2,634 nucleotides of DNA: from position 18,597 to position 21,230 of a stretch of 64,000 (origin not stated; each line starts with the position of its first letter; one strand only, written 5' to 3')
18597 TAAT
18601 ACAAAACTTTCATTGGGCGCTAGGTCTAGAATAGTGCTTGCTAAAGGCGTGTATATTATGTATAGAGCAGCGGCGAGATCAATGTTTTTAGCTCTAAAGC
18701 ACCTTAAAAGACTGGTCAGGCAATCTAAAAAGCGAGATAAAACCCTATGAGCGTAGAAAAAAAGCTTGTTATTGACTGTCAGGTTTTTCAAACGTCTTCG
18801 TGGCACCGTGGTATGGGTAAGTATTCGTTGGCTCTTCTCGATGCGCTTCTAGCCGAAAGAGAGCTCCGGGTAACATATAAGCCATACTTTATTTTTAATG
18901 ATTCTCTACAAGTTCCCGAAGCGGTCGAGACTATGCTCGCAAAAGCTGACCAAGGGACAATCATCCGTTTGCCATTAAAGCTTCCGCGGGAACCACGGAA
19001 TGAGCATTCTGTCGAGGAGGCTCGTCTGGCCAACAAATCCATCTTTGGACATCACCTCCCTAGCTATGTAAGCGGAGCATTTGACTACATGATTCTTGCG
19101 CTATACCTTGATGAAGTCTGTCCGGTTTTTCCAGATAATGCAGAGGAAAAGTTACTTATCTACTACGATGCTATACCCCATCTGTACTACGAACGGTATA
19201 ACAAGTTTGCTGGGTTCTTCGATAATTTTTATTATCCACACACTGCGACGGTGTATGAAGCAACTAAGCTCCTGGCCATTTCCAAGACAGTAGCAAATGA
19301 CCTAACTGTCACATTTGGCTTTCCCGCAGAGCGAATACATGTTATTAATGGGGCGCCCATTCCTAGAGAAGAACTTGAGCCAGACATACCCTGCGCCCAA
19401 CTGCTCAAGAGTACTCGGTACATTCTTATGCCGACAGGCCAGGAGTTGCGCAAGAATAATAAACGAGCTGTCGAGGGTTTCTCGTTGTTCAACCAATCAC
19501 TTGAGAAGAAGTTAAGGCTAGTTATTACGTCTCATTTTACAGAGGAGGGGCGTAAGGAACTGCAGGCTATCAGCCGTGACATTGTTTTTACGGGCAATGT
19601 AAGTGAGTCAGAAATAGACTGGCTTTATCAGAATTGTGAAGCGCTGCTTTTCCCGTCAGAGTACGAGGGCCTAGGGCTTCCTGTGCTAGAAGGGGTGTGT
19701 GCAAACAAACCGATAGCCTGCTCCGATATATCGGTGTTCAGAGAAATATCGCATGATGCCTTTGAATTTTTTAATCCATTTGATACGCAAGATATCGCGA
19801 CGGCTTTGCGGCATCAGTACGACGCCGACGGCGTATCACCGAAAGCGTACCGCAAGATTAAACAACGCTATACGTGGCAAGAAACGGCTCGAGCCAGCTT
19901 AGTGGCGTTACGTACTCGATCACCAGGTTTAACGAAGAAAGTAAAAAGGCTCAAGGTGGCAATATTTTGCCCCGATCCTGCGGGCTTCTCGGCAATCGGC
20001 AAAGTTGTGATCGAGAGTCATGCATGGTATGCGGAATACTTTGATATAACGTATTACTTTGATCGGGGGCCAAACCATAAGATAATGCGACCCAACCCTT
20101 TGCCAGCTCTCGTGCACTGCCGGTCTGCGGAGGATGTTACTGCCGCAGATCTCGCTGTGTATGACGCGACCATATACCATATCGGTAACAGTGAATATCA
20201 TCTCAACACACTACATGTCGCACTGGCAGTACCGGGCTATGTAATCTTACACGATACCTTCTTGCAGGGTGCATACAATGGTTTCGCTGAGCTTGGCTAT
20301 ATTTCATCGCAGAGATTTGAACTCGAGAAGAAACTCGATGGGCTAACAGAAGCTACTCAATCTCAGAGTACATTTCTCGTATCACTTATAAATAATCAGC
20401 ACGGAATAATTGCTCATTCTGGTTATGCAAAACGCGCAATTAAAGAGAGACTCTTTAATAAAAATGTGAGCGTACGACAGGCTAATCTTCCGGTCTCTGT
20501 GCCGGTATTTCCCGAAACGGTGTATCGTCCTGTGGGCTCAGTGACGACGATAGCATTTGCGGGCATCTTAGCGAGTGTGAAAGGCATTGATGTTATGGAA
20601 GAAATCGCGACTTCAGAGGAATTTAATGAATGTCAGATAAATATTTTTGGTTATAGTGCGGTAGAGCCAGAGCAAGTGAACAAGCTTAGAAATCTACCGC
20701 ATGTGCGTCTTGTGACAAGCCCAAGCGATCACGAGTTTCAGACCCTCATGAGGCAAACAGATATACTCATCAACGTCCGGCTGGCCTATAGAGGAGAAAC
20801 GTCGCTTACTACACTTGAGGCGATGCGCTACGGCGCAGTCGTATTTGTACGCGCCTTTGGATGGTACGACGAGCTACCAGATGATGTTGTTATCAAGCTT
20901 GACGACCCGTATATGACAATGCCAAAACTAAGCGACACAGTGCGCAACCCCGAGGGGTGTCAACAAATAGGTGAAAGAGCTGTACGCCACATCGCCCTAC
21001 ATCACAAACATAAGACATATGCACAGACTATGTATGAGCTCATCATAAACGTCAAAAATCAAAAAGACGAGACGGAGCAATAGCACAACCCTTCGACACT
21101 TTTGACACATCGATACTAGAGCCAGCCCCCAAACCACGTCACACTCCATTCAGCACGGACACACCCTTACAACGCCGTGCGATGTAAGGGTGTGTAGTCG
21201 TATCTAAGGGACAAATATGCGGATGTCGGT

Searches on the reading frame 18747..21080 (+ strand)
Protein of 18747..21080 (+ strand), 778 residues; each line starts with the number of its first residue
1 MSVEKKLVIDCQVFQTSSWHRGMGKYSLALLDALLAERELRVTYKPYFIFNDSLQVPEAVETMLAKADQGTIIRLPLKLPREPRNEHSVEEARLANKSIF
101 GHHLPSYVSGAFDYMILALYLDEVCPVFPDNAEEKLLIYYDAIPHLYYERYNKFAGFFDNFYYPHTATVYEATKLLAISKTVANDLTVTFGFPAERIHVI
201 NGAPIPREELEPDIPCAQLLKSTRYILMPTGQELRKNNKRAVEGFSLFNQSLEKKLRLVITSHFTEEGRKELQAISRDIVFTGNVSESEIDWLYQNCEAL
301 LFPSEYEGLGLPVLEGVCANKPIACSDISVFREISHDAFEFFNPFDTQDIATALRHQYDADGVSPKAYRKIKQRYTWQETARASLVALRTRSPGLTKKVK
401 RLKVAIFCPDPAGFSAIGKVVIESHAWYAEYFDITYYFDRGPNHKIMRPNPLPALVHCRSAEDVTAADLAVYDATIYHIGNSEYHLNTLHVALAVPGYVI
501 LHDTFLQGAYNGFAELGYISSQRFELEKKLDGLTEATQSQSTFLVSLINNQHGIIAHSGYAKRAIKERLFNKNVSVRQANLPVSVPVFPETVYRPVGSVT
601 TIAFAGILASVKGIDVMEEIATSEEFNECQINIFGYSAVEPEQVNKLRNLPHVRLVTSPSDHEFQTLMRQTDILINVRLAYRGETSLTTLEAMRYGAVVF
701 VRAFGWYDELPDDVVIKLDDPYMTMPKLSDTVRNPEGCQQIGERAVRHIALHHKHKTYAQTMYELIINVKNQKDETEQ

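Call 74: search_protein_families(library=pfam, proteins=[window:18747-21080:+], max_evalue=0.001)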
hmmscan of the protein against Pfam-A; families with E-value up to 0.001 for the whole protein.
window:18747-21080:+ (778 aa): 4 families
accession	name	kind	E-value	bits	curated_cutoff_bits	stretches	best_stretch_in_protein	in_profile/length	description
PF00534.26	Glycos_transf_1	-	2.5e-20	73.1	26.4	1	225-355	17-153/172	Glycosyl transferases group 1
PF13692.12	Glyco_trans_1_4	-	5e-17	62.9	27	1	247-356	26-138/142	Glycosyl transferases group 1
PF13524.12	Glyco_trans_1_2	-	9.4e-06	26.1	25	0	628-762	14-142/144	Glycosyl transferase-like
PF13439.12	Glyco_transf_4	-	4.7e-05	23.9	28.5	0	149-200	113-162/170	Glycosyltransferase Family 4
